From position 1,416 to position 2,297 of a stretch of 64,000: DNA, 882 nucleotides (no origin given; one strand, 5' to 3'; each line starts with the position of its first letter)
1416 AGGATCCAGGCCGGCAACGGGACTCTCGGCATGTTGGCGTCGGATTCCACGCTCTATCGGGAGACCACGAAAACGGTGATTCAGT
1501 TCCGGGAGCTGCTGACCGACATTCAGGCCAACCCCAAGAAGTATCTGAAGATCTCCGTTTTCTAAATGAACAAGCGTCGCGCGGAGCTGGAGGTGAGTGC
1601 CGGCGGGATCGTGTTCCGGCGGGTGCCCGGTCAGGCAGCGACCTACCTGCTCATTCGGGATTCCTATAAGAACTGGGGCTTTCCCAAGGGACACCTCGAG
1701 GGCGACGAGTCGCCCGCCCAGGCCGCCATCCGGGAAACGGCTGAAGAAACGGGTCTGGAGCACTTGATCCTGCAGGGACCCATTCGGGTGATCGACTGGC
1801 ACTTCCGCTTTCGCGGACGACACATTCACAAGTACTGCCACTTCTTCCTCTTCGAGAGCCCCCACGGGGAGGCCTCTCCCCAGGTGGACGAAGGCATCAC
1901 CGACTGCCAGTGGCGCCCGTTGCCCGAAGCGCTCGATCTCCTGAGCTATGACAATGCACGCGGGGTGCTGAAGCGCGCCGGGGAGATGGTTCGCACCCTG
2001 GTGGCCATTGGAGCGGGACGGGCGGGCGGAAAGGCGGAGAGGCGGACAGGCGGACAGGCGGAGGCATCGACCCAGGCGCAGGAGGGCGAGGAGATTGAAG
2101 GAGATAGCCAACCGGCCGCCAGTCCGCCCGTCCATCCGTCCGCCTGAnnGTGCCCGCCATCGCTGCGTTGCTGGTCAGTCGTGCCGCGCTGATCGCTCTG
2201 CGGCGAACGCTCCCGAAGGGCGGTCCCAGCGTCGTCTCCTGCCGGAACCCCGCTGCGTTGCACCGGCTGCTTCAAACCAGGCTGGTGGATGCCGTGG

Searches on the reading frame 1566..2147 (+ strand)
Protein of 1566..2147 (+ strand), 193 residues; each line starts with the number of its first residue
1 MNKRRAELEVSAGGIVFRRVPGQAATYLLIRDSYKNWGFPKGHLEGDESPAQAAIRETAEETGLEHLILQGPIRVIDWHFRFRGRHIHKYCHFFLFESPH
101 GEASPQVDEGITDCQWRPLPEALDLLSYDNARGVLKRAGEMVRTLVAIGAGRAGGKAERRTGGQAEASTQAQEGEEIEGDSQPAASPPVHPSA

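Call 88: search_protein_families(library=pfam, proteins=[window:1566-2147:+], max_evalue=0.001)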
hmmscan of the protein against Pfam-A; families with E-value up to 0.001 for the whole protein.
window:1566-2147:+ (193 aa): 1 family
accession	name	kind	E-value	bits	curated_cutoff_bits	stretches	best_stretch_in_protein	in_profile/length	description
PF00293.34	NUDIX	-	1.7e-19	70.6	21.1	1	17-131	10-127/134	NUDIX domain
